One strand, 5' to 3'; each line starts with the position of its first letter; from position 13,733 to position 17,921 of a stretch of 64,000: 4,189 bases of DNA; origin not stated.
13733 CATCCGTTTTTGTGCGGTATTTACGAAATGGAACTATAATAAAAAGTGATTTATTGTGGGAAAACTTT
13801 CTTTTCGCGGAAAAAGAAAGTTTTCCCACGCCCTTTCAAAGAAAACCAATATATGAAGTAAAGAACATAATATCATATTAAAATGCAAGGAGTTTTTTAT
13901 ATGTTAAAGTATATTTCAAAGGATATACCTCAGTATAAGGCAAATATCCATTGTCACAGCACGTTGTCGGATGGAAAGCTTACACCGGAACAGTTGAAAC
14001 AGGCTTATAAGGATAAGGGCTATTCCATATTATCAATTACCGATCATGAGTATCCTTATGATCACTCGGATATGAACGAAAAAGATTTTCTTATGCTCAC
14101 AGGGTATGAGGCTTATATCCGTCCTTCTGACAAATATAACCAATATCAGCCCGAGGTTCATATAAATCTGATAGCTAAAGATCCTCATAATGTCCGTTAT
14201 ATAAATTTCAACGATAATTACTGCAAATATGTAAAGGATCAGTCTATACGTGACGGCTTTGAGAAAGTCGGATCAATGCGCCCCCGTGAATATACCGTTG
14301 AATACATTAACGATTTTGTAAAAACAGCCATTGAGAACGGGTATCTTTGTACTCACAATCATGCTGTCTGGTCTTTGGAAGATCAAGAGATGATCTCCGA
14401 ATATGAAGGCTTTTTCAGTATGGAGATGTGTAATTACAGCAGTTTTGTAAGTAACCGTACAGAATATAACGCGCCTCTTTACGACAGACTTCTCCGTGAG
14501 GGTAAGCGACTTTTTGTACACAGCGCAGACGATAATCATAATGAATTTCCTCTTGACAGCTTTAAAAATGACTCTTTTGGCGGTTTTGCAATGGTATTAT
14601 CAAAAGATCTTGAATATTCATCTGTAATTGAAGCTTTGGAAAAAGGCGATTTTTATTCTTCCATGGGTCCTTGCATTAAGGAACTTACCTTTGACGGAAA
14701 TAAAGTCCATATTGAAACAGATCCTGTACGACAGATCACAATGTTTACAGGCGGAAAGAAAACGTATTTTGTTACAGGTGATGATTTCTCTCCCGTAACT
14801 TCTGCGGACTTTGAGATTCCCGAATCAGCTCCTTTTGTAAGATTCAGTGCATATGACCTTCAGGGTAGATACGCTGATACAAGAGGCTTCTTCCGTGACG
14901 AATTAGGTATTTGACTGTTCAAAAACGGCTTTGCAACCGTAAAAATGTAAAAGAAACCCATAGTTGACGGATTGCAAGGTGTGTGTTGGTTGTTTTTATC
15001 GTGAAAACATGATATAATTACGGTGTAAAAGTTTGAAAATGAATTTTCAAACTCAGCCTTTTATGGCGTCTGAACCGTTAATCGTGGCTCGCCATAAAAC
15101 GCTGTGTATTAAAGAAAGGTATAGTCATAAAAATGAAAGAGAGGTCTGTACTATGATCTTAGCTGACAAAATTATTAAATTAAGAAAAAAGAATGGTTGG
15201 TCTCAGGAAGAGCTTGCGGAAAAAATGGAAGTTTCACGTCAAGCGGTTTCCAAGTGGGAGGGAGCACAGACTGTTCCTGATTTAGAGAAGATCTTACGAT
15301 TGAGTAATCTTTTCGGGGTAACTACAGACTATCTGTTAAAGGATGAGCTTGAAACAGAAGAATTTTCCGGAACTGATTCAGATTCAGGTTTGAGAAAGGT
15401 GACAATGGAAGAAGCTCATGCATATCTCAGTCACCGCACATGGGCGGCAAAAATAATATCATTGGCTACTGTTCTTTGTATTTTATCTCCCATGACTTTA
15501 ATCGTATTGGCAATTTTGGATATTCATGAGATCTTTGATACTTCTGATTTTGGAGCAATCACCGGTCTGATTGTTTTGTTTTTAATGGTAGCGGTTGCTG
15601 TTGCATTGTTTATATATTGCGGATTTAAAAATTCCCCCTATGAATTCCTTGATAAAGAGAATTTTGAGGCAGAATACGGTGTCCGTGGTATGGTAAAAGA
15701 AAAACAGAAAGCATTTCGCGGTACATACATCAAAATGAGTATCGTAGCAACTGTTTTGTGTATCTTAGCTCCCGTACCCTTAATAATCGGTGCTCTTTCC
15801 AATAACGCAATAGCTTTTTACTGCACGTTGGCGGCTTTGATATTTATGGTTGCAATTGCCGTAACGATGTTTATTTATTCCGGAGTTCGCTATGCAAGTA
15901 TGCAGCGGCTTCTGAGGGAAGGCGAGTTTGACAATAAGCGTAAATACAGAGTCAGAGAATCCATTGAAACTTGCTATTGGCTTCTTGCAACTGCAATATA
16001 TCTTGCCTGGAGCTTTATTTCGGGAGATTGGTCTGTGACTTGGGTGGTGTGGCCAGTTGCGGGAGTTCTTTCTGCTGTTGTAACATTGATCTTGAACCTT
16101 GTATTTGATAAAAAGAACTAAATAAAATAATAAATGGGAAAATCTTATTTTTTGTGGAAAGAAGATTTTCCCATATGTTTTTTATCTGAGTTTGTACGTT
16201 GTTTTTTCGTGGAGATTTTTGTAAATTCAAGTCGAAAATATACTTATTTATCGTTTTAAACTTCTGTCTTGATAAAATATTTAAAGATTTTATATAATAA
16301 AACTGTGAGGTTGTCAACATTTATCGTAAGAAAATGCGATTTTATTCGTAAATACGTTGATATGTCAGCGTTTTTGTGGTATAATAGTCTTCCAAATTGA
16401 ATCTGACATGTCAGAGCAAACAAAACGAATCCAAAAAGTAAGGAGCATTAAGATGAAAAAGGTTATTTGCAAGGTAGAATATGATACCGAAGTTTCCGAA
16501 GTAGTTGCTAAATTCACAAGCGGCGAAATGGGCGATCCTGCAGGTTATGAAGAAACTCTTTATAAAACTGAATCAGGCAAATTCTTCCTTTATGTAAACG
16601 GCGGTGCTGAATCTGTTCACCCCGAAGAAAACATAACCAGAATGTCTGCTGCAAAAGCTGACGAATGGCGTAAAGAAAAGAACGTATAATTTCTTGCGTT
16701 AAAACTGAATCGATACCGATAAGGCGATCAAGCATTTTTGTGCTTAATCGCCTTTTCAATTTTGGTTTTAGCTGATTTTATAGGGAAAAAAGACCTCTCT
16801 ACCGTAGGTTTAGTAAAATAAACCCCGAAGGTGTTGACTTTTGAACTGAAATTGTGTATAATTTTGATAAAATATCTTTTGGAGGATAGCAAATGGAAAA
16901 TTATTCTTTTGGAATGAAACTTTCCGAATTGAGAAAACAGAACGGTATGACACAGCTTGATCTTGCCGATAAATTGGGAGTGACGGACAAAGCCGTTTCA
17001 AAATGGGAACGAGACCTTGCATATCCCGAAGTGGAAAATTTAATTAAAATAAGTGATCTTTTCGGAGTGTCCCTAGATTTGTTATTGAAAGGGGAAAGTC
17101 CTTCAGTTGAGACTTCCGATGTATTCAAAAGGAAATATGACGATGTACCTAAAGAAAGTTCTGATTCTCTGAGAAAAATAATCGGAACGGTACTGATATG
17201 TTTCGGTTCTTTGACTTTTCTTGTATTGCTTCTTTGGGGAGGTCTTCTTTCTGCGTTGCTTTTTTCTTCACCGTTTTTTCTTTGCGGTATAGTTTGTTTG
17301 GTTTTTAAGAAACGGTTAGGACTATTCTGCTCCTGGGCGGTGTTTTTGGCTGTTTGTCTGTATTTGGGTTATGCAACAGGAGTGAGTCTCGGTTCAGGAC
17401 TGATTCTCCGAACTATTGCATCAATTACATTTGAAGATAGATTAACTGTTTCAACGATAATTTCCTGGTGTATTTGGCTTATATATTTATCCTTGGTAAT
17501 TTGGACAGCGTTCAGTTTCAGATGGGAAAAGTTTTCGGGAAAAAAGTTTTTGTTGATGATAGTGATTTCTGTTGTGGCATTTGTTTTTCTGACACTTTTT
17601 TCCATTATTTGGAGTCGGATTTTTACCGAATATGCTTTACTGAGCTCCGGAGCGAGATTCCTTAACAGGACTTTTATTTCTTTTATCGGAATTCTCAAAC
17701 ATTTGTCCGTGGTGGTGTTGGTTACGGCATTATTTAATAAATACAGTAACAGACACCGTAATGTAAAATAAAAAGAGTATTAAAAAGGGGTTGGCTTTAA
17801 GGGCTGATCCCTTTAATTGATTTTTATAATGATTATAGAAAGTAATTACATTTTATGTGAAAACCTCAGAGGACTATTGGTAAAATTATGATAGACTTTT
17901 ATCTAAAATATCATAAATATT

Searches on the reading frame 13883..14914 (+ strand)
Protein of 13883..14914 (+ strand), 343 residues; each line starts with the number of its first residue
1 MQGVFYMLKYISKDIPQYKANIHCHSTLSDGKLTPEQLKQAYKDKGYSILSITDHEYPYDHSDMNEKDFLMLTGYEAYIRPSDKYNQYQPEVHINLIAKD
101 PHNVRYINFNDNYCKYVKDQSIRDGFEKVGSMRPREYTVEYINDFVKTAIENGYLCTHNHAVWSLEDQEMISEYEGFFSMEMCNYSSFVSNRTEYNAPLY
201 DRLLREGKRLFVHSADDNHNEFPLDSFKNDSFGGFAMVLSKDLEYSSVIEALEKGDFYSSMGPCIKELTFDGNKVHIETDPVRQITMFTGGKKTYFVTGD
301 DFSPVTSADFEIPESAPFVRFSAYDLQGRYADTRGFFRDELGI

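Call 7: search_protein_families(library=pfam, proteins=[window:13883-14914:+], max_evalue=0.01)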
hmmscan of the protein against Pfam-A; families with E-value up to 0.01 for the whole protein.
window:13883-14914:+ (343 aa): 1 family
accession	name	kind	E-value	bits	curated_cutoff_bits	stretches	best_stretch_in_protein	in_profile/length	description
PF02811.25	PHP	-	8.7e-07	29.8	26.4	1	22-107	2-88/164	PHP domain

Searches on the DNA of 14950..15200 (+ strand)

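Call 16: search_rna_families(source=window, start=14950, end=15200, threshold=evalue, max_evalue=10)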
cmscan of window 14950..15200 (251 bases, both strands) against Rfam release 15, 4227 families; matches with E-value up to 10: 1.
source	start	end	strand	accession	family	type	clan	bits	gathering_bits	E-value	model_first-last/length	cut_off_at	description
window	14988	15110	-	RF01568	DdR18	Gene; snRNA; snoRNA; HACA-box;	-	13.7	80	9.9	1-147/147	no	Dictyostelium snoRNA DdR18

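Call 57: search_dna_similar(query=window:15015-15140:+, collection=plasmids, mode=distant, max_evalue=1, max_rows=15)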
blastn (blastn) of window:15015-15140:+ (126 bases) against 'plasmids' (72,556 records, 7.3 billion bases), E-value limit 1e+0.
No match.

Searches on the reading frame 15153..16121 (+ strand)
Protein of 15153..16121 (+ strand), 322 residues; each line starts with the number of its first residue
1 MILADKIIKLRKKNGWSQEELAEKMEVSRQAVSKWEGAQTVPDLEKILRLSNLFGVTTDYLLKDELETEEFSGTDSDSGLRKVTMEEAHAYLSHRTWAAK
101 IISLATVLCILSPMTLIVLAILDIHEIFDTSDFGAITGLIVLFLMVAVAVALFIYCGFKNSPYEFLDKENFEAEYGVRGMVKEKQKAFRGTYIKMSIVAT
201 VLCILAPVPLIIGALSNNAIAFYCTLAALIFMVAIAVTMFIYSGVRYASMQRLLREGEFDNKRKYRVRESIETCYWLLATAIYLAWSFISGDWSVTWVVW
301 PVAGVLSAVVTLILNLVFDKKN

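Call 7: search_protein_families(library=pfam, proteins=[window:15153-16121:+], max_evalue=0.01)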
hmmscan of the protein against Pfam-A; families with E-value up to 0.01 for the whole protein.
window:15153-16121:+ (322 aa): 14 families
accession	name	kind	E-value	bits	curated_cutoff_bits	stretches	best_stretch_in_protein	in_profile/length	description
PF01381.28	HTH_3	-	3.3e-16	59.5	23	1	7-61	1-55/55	Helix-turn-helix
PF12844.13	HTH_19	-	8.5e-11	42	30.2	1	8-64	5-61/64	Helix-turn-helix domain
PF13560.12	HTH_31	-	9.1e-10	39.1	27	1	10-58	9-58/64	Helix-turn-helix domain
PF08279.18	HTH_11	-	0.00016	21.9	25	1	7-34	6-34/55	HTH domain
PF04545.22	Sigma70_r4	-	0.00028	20.8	24.1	1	6-34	11-39/50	Sigma-70, region 4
PF07022.19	Phage_CI_repr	-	0.00034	21.3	22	1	15-62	11-58/65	Bacteriophage CI repressor helix-turn-helix domain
PF13443.12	HTH_26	-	0.00058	20.5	22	1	6-59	1-55/63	Cro/C1-type HTH DNA-binding domain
PF13384.12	HTH_23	-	0.00078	19.6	24.6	1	7-35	10-37/50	Homeodomain-like domain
PF13518.12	HTH_28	-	0.0018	18.7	25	1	6-36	4-33/52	Helix-turn-helix domain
PF08395.17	7tm_7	-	0.002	17.9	26.6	1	101-251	30-182/370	7tm Chemosensory receptor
PF15943.11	YdaS_toxin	-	0.0034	17.6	30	1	17-42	10-36/65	Bacterial toxin YdaS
PF14549.12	P22_Cro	-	0.004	17.3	30.2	1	17-46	11-38/60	DNA-binding transcriptional regulator Cro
PF08281.18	Sigma70_r4_2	-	0.0074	16.4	25.7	0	7-34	18-45/54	Sigma-70, region 4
PF12698.13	ABC2_membrane_3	-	0.0095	15.5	31.6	1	97-161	207-268/347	ABC-2 family transporter protein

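Call 19: find_homologous_proteins(query=window:15153-16121:+, max_evalue=1e-20)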
Query window:15153-16121:+ (322 aa): 7998 proteins with E <= 1e-20 among 8000 candidates; the best 120 are listed.
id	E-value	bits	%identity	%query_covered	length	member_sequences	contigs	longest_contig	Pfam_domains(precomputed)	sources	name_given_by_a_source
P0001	1.6e-204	696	99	100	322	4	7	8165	PF12844.14,PF01381.29,PF13560.13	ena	-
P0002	6.0e-152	524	73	100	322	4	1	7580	PF12844.14,PF01381.29,PF13560.13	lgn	-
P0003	2.4e-146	505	71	100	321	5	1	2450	PF12844.14,PF01381.29,PF13560.13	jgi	-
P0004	5.7e-142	491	70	100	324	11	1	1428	PF12844.14,PF01381.29,PF13560.13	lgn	-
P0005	1.7e-140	486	68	100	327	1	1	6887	PF12844.14,PF01381.29,PF13560.13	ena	-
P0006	2.3e-137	476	67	100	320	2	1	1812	PF12844.14,PF01381.29,PF13560.13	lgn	-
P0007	3.0e-135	469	68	99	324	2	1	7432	PF12844.14,PF01381.29,PF13560.13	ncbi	-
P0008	5.8e-130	451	63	99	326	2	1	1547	PF12844.14,PF01381.29,PF13560.13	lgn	-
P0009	4.3e-125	435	59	99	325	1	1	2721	PF12844.14,PF01381.29,PF13560.13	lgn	-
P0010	1.0e-124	434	60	99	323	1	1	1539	PF12844.14,PF01381.29,PF13560.13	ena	-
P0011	2.2e-124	433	60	100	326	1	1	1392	PF12844.14,PF01381.29,PF13560.13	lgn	-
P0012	1.0e-119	418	61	100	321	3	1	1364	PF12844.14,PF01381.29,PF13560.13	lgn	-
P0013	1.2e-119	418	60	100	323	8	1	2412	PF12844.14,PF01381.29,PF13560.13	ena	-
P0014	1.8e-119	417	59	99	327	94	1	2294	PF12844.14,PF01381.29,PF13560.13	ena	-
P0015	3.0e-118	413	59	100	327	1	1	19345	PF20990.3,PF12844.14,PF01381.29,PF13560.13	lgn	-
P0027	4.2e-116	406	60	98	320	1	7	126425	PF12844.14,PF01381.29,PF13560.13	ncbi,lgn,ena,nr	ncbi:MAG: helix-turn-helix transcriptional regulator [Clostridia bacterium]|nr:helix-turn-helix tran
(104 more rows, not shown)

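Call 20: find_encoding_contigs(protein=P0002, flank=2500, max_places=2)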
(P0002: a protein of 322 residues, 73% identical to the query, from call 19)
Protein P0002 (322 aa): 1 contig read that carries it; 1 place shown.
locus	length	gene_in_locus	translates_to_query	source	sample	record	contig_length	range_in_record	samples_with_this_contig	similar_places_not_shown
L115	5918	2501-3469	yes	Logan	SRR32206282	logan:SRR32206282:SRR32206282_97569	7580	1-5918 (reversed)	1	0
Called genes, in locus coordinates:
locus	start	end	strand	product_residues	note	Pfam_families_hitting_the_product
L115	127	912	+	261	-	PF01182:Glucosamine_iso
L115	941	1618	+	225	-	PF13263:PHP_C (weak)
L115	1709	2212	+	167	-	PF00583:Acetyltransf_1, PF13673:Acetyltransf_10, PF13508:Acetyltransf_7, PF08445:FR47 (faint)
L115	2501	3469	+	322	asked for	PF01381:HTH_3, PF12844:HTH_19, PF13560:HTH_31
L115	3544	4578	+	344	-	PF02811:PHP (weak)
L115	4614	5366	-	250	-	-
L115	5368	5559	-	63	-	-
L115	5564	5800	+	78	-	-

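Call 21: find_encoding_contigs(protein=P0005, flank=2500, max_places=2)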
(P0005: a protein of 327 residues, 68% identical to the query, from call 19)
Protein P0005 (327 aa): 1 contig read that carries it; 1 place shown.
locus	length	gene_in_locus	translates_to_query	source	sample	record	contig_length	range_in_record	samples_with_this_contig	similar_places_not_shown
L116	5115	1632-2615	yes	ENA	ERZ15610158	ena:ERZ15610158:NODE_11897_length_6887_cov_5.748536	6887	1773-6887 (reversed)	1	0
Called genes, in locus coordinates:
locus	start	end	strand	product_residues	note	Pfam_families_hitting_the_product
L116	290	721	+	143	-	PF12844:HTH_19, PF13384:HTH_23 (weak), PF13560:HTH_31, PF01381:HTH_3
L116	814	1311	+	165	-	PF00583:Acetyltransf_1, PF13673:Acetyltransf_10, PF13508:Acetyltransf_7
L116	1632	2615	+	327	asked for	PF01381:HTH_3, PF12844:HTH_19, PF13560:HTH_31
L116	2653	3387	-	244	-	PF01381:HTH_3, PF12844:HTH_19, PF13443:HTH_26 (weak), PF13560:HTH_31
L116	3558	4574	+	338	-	PF02811:PHP (weak)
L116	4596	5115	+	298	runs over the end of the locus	PF22847:Glyco_hydro_43_rel (faint)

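Call 22: find_encoding_contigs(protein=P0007, flank=2500, max_places=2)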
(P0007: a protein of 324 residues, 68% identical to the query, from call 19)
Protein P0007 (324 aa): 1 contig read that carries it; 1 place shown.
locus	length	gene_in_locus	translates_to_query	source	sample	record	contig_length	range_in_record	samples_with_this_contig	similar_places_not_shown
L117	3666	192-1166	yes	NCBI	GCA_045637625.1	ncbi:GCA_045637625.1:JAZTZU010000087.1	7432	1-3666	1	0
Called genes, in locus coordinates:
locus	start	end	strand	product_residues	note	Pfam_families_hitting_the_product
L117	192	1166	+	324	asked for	PF01381:HTH_3, PF12844:HTH_19, PF13560:HTH_31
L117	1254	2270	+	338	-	PF02811:PHP (weak)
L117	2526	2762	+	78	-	-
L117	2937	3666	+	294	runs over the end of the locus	PF01381:HTH_3, PF12844:HTH_19, PF13560:HTH_31 (weak)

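Call 23: find_encoding_contigs(protein=P0027, flank=2500, max_places=2)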
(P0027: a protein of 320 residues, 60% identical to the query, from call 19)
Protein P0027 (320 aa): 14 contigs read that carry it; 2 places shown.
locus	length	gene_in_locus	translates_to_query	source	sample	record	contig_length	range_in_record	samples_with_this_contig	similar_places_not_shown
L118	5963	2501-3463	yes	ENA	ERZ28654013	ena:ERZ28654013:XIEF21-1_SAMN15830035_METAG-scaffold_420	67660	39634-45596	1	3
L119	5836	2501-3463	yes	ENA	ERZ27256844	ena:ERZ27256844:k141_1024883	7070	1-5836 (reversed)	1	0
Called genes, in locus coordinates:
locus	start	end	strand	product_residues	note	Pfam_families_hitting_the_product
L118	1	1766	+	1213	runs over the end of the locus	PF00932:LTD (faint), PF12228:DUF3604 (faint)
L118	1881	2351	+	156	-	PF00583:Acetyltransf_1, PF13673:Acetyltransf_10 (weak), PF13508:Acetyltransf_7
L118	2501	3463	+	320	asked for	PF01381:HTH_3, PF12844:HTH_19, PF13560:HTH_31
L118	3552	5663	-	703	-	PF12389:Peptidase_M73 (weak)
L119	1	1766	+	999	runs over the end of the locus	?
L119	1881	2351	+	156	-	PF00583:Acetyltransf_1, PF13673:Acetyltransf_10 (weak), PF13508:Acetyltransf_7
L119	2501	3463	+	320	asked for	PF01381:HTH_3, PF12844:HTH_19, PF13560:HTH_31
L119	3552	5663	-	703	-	PF12389:Peptidase_M73 (weak)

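Call 53: find_related_loci(query=window:15153-16121:+, collection=metagenome_contigs, flank=1200)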
Query window:15153-16121:+ (322 aa) in metagenome_contigs; peptide patterns used: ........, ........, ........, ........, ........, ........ (x = any residue, [..] = any of these).
600 stretches matched a pattern (row limit reached: there are more); 578 encode a relative of the query (tblastn E <= 1e-3); the best 80 are kept; 80 distinct loci.
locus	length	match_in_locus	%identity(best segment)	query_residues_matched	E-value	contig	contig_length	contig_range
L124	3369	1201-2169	56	1-320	7e-119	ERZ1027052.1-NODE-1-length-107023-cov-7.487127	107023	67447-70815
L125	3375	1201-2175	54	1-322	5e-117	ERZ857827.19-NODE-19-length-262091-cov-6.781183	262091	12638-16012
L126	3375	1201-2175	53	1-322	3e-116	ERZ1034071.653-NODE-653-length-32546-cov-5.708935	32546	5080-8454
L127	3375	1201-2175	53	1-322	1e-116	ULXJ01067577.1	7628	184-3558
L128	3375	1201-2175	53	1-322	3e-116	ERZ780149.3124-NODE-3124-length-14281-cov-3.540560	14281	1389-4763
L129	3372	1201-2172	53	1-322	7e-113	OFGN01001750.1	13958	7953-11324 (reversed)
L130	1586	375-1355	55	1-322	1e-120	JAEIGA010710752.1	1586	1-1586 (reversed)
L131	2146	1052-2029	54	1-321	3e-116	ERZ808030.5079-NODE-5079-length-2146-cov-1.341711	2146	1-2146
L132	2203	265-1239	54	1-321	3e-115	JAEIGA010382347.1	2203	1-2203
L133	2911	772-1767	53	1-322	4e-113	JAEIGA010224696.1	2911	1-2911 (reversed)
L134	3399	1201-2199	53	1-317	7e-109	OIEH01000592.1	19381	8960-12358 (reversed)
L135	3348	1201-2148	52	1-316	6e-109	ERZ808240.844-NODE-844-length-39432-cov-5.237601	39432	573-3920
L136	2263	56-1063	54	1-321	2e-111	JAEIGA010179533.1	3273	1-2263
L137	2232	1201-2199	52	1-317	4e-109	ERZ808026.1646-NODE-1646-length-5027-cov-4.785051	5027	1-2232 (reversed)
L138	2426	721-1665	54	1-310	2e-111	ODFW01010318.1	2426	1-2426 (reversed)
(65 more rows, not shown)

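Call 71: find_encoding_contigs(protein=P0001, flank=600, max_places=3)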
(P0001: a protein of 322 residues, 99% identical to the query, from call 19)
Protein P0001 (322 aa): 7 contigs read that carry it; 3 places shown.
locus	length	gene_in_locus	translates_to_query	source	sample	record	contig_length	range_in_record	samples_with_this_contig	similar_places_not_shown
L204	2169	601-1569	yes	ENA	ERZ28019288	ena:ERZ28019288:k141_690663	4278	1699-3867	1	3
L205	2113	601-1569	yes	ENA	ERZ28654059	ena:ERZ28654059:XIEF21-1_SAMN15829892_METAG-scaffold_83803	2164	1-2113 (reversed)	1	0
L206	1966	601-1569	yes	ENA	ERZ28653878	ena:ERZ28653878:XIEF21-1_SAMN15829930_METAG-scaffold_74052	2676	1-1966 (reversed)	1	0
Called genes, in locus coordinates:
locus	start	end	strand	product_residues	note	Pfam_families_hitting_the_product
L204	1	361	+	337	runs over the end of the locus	PF02811:PHP (weak)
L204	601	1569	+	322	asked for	PF01381:HTH_3, PF12844:HTH_19, PF13560:HTH_31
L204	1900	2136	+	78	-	-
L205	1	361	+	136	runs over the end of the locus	?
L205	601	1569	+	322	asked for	PF01381:HTH_3, PF12844:HTH_19, PF13560:HTH_31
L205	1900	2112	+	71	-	?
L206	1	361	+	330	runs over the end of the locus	-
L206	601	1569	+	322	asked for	PF01381:HTH_3, PF12844:HTH_19, PF13560:HTH_31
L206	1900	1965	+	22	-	?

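Call 72: find_encoding_contigs(protein=P0003, flank=600, max_places=2)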
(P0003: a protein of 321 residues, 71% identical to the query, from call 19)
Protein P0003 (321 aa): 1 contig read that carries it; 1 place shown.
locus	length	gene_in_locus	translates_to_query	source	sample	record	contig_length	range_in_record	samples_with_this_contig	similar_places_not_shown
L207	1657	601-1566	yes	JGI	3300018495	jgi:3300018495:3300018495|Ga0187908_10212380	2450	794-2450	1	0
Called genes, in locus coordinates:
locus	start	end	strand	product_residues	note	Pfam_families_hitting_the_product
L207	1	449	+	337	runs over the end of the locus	PF02811:PHP (weak)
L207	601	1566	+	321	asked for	PF01381:HTH_3, PF12844:HTH_19, PF13560:HTH_31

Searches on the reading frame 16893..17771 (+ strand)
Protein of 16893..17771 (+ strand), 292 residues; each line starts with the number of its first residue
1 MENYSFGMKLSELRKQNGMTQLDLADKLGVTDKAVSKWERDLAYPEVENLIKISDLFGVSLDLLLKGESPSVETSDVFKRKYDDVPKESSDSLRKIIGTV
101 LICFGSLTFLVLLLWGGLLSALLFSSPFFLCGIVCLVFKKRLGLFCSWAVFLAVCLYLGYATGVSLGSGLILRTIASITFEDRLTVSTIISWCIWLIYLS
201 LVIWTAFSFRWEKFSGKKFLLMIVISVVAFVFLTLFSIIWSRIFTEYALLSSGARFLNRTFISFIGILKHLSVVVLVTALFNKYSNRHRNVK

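Call 7: search_protein_families(library=pfam, proteins=[window:16893-17771:+], max_evalue=0.01)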
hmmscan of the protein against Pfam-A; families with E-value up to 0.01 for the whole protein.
window:16893-17771:+ (292 aa): 6 families
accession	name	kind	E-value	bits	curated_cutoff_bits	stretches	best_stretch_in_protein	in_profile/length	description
PF01381.28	HTH_3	-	1.6e-16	60.5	23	1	11-64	2-55/55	Helix-turn-helix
PF12844.13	HTH_19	-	1.6e-10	41.1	30.2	1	8-69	2-63/64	Helix-turn-helix domain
PF13560.12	HTH_31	-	3.9e-06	27.5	27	1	6-63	2-60/64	Helix-turn-helix domain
PF13443.12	HTH_26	-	8.2e-05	23.2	22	1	9-62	1-55/63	Cro/C1-type HTH DNA-binding domain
PF13412.12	HTH_24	-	0.0065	16.5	21.9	0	10-36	9-35/48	Winged helix-turn-helix DNA-binding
PF07022.19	Phage_CI_repr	-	0.0084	16.9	22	0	21-68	15-61/65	Bacteriophage CI repressor helix-turn-helix domain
